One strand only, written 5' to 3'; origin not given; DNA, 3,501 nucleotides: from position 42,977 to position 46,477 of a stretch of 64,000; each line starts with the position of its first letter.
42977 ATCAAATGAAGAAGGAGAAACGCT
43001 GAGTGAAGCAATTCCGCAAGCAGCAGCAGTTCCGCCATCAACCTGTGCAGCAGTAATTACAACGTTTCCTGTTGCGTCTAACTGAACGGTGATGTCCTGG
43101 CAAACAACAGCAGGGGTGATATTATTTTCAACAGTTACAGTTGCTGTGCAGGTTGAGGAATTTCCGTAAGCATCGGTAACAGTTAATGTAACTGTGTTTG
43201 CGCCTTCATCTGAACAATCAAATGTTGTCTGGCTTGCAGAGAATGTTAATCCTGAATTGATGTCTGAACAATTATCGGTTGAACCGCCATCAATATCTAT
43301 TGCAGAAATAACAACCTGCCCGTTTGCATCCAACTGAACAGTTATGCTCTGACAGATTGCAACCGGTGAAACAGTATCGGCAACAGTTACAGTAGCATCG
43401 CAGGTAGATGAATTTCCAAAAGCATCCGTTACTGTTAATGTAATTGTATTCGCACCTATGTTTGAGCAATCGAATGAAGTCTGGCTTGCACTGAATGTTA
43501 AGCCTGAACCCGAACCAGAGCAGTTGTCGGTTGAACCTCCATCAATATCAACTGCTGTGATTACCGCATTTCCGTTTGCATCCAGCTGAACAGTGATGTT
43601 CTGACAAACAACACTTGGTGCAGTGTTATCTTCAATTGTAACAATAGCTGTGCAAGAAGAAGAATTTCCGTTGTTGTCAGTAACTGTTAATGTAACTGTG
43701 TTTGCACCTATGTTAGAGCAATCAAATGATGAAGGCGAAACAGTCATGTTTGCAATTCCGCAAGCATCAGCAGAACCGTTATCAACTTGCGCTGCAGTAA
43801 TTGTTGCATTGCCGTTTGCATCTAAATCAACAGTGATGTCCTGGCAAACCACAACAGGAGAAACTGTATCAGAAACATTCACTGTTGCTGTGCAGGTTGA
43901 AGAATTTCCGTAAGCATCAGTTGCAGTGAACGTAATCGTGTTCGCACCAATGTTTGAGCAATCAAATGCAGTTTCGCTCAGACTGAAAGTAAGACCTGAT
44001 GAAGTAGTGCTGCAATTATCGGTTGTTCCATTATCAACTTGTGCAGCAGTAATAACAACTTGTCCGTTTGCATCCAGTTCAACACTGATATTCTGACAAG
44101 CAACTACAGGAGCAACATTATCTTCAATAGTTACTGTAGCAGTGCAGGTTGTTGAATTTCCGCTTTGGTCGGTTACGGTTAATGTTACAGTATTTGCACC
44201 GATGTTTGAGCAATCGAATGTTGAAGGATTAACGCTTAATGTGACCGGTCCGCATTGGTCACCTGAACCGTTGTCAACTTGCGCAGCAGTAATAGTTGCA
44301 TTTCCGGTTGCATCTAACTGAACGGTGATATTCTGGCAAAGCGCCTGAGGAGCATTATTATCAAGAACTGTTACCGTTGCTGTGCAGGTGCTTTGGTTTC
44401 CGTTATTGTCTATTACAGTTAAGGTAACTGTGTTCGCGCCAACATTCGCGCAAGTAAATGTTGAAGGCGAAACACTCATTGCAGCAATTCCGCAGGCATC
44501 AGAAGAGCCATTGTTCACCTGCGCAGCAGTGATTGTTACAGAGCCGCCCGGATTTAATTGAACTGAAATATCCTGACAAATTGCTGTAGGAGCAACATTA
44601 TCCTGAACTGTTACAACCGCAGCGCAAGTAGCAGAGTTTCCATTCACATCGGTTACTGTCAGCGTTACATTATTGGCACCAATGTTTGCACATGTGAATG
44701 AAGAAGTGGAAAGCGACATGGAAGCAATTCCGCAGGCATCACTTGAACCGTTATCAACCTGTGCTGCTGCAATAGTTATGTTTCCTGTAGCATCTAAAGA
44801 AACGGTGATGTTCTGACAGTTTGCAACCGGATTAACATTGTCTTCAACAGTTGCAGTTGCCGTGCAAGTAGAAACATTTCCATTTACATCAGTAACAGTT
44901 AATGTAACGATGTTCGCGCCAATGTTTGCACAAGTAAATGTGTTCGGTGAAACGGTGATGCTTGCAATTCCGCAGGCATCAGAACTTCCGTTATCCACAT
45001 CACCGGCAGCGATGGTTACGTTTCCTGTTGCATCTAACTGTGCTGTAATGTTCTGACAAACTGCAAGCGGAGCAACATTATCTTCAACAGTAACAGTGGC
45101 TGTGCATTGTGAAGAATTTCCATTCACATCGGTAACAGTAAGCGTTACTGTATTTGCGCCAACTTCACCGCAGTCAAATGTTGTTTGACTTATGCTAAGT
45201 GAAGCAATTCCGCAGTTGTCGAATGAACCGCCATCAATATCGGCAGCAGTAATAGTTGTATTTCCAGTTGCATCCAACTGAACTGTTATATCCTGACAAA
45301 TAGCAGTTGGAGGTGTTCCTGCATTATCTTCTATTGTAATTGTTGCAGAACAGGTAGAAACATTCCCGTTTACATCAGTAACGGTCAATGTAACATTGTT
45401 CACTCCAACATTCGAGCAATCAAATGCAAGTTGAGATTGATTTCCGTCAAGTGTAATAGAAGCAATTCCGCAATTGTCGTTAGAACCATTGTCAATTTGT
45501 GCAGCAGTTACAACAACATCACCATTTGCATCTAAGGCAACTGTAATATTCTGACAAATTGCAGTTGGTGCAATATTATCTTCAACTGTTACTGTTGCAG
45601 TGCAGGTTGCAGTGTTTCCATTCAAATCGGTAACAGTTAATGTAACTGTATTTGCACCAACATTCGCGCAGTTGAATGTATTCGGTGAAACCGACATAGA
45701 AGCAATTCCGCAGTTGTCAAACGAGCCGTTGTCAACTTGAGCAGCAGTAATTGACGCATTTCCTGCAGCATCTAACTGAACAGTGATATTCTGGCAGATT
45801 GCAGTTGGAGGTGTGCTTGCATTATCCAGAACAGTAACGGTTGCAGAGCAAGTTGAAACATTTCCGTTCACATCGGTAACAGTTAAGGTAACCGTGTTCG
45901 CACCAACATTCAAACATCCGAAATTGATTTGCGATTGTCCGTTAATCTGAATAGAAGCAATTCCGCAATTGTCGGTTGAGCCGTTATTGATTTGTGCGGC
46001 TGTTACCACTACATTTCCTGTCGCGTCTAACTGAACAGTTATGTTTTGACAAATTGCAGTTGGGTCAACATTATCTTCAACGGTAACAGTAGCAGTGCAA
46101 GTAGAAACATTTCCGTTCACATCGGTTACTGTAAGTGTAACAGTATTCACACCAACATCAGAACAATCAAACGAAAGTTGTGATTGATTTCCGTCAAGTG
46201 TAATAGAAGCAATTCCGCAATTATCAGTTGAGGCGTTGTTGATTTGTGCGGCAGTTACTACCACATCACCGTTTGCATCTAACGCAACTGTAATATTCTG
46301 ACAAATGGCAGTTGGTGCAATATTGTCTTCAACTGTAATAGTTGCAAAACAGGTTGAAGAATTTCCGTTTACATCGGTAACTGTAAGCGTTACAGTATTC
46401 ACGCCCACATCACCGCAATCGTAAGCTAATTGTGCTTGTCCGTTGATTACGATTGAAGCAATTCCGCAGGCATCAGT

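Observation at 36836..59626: Intact 22.8-kb single ORF encoding a 7,596-aa SprB-like mega-adhesin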

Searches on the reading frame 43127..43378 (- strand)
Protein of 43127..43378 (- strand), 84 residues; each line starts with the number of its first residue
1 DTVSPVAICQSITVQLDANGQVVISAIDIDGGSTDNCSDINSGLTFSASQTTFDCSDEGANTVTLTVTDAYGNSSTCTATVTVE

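Call 81: search_protein_families(library=pfam, proteins=[window:43127-43378:-], max_evalue=1)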
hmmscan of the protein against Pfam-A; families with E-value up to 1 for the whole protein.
window:43127-43378:- (84 aa): 18 families
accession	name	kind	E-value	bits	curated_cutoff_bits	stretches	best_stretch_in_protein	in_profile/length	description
PF05345.18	He_PIG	-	0.00021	22.1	24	1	10-83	9-95/96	Putative Ig domain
PF02494.22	HYR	-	0.00035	21.3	21.7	1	1-83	2-81/81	HYR domain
PF17963.7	Big_9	-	0.00042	21.6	23.6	1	4-82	3-89/89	Bacterial Ig domain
PF00801.26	PKD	-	0.0005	20.5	23.5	1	17-81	12-78/80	PKD domain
PF12733.13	Cadherin-like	-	0.0079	17.1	24.2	1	13-82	28-87/89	Cadherin-like beta sandwich domain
PF18911.6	PKD_4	-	0.0086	16.6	27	1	50-83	51-85/85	PKD domain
PF19077.6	Big_13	-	0.0087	17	27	1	49-83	65-100/102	Bacterial Ig-like domain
PF16403.11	Bact_surface_Ig-like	-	0.0087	16.5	27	1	51-83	39-71/71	Bacterial surface protein, Ig-like domain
PF08805.16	PilS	-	0.01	16.3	22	1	5-67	83-137/138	PilS N terminal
PF09134.16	Invasin_D3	-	0.013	16.4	33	1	45-83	6-45/98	Invasin, domain 3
PF09136.16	Glucodextran_B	-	0.015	15.6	27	1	57-83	55-81/83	Glucodextranase, domain B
PF06832.18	BiPBP_C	-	0.02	15.2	26.8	0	52-76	63-87/90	Penicillin-Binding Protein C-terminus Family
PF19078.6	Big_12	-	0.035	14.8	27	1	22-79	35-96/102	Bacterial Ig-like domain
PF13205.12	Big_5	-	0.037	15.2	23.6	1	38-82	36-84/105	Bacterial Ig-like domain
PF08428.16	Rib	-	0.05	14.7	27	1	35-83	27-72/76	Rib domain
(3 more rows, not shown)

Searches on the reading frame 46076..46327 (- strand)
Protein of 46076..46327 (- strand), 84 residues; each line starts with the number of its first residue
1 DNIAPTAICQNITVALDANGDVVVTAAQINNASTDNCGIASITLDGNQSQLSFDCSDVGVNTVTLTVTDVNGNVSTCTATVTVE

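Call 81: search_protein_families(library=pfam, proteins=[window:46076-46327:-], max_evalue=1)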
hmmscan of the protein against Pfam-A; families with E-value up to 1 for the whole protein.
window:46076-46327:- (84 aa): 11 families
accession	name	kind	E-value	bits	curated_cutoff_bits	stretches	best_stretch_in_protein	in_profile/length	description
PF02494.22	HYR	-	5.1e-05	24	21.7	1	30-83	31-81/81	HYR domain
PF17963.7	Big_9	-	0.0021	19.3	23.6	1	15-82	25-89/89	Bacterial Ig domain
PF02369.22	Big_1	-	0.0037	17.8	34.9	1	10-49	34-71/93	Bacterial Ig-like domain (group 1)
PF07523.18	Big_3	-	0.0061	17.2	21.2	1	16-83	14-68/68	Bacterial Ig-like domain (group 3)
PF19077.6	Big_13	-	0.054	14.4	27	1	20-83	38-100/102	Bacterial Ig-like domain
PF16403.11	Bact_surface_Ig-like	-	0.063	13.8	27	1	39-83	32-71/71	Bacterial surface protein, Ig-like domain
PF23237.1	HYR_4C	-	0.071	13.7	27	1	31-83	23-73/73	HYR-like domain with 4 cysteines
PF18911.6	PKD_4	-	0.12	12.9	27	1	57-83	58-85/85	PKD domain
PF01915.27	Glyco_hydro_3_C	-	0.16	12.4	31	1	14-68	66-120/200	Glycosyl hydrolase family 3 C-terminal domain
PF09134.16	Invasin_D3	-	0.42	11.6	33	1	60-83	21-45/98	Invasin, domain 3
PF22352.2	K319L-like_PKD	-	0.58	10.6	27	0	44-83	44-84/84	K319L-like, PKD domain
